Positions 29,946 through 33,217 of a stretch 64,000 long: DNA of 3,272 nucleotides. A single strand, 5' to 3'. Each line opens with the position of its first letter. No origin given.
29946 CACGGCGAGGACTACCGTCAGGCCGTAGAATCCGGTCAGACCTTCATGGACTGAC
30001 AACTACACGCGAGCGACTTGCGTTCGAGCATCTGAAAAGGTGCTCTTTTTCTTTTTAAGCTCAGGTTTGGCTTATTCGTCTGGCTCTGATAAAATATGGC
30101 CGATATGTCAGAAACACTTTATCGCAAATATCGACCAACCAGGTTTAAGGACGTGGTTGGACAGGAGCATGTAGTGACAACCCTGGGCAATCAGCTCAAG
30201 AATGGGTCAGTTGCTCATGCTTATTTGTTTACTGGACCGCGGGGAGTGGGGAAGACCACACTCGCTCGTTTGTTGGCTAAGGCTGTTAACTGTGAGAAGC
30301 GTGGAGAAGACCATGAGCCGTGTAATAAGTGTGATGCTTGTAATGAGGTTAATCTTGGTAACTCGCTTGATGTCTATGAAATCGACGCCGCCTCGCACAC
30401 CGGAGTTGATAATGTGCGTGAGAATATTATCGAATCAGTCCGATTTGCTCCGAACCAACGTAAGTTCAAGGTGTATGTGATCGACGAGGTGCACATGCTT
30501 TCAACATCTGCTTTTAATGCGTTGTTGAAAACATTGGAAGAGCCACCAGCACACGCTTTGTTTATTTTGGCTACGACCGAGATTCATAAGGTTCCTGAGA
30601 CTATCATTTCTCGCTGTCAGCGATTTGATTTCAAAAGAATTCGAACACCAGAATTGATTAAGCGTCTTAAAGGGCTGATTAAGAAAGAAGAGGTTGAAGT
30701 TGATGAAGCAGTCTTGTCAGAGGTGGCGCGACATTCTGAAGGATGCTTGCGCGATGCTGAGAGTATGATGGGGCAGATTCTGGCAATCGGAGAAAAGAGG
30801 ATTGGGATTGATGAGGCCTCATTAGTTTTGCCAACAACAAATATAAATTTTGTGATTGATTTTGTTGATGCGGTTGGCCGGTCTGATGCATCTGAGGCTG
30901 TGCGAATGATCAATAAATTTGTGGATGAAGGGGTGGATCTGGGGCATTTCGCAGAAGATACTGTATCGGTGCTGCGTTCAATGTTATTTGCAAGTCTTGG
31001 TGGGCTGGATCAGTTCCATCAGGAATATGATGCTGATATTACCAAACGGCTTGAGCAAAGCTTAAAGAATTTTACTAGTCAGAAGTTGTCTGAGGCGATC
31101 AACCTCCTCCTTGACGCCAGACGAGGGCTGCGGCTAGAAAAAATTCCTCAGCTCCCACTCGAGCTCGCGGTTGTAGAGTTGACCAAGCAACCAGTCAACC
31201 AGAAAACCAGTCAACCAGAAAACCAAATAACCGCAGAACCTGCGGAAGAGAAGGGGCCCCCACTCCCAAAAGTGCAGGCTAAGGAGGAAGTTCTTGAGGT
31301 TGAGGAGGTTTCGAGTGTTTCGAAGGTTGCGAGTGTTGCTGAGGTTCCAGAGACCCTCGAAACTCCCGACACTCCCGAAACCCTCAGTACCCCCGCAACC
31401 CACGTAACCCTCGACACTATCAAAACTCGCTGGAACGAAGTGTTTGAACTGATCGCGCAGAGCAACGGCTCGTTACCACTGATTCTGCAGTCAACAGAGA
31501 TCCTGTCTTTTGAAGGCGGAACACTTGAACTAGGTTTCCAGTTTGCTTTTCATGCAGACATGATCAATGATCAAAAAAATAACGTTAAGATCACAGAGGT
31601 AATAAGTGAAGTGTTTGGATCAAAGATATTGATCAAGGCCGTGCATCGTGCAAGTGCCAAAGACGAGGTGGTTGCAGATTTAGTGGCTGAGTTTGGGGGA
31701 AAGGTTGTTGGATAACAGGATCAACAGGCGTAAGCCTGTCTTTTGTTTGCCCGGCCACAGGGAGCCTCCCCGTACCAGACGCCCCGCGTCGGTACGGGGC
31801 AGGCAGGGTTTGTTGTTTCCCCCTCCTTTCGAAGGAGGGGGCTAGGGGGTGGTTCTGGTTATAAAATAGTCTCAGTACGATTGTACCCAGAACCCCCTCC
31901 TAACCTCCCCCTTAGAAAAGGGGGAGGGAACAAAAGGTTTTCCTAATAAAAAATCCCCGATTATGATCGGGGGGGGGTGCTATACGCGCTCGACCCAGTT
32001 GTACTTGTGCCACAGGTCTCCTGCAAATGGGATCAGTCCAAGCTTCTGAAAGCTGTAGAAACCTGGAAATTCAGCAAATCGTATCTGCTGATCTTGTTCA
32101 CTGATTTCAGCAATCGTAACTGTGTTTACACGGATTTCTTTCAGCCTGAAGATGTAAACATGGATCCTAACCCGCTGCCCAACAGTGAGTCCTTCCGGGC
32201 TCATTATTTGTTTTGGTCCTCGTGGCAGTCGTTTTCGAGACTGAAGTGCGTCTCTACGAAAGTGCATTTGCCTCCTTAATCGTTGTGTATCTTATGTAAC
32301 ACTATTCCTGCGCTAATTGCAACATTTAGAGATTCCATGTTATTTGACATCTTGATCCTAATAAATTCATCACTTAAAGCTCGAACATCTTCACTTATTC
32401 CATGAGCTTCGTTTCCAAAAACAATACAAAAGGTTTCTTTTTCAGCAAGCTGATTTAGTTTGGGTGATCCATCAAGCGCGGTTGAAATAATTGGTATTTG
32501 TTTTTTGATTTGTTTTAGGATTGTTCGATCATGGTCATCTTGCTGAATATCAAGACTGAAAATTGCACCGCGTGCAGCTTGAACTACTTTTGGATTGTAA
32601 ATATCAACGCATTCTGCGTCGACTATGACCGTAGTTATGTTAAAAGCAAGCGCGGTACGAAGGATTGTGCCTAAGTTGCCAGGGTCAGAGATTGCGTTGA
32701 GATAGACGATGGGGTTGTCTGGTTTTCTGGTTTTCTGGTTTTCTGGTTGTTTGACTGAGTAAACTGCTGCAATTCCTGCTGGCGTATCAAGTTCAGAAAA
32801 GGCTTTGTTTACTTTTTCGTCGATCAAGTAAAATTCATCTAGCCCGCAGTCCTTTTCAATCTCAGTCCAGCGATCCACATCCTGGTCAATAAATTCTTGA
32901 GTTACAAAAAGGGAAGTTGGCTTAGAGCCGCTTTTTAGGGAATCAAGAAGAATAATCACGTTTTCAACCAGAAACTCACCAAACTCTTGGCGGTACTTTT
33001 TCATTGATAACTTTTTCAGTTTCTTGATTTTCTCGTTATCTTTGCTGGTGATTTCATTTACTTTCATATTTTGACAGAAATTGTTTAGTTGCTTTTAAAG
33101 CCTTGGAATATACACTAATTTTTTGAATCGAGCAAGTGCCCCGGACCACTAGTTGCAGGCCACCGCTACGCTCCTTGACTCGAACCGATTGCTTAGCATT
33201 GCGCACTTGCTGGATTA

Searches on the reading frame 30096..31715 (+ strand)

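Call 28: search_protein_families(library=pfam, proteins=[window:30096-31715:+])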
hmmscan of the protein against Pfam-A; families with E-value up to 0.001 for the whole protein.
window:30096-31715:+ (539 aa): 13 families
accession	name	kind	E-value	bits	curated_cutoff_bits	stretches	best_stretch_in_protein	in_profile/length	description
PF13177.12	DNA_pol3_delta2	-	4.9e-45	153.8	27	1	22-182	1-160/161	DNA polymerase III, delta subunit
PF00004.35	AAA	-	5.4e-14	53.2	21.2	1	44-178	2-124/131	ATPase family associated with various cellular activities (AAA)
PF13401.12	AAA_22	-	6.8e-08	33.3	27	1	43-151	8-113/130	AAA domain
PF07728.20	AAA_5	-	2.4e-07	31.3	22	1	44-150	3-93/139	AAA domain (dynein-related subfamily)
PF05496.18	RuvB_N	-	1.1e-06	28.9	27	1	13-67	2-60/159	Holliday junction DNA helicase RuvB P-loop domain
PF22608.2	DNAX_ATPase_lid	-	2.5e-06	27.6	27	1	189-233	4-48/49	DNA polymerase III clamp loader subunit, ATPase lid domain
PF13604.12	AAA_30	-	5.4e-06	26.7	27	1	42-155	20-120/191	AAA domain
PF12169.13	DNA_pol3_gamma3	-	6e-06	26.5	24.4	1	253-364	18-129/143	DNA polymerase III subunits gamma and tau domain III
PF13191.12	AAA_16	-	6.2e-06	27.2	32.6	1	20-152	2-161/167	AAA ATPase domain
PF13173.12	AAA_14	-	1.5e-05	25.4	27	1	42-149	4-87/129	AAA domain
PF13238.12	AAA_18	-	0.00033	21.6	29.4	0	45-96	3-48/128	AAA domain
PF13479.12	AAA_24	-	0.00039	20.8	27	0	43-142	5-83/195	AAA domain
PF06068.19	TIP49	-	0.00078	19.1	23.8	0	126-161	277-311/347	TIP49 P-loop domain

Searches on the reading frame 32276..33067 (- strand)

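Call 69: search_protein_families(library=pfam, proteins=[window:32276-33067:-], max_evalue=1)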
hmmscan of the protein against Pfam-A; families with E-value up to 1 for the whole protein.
window:32276-33067:- (263 aa): 2 families
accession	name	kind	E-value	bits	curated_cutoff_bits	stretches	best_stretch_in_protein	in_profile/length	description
PF00588.24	SpoU_methylase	-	1.4e-35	122.9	29.7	1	120-258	3-142/142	SpoU rRNA Methylase family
PF22435.1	MRM3-like_sub_bind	-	3.1e-12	47.2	27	1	11-101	1-84/84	MRM3-like substrate binding domain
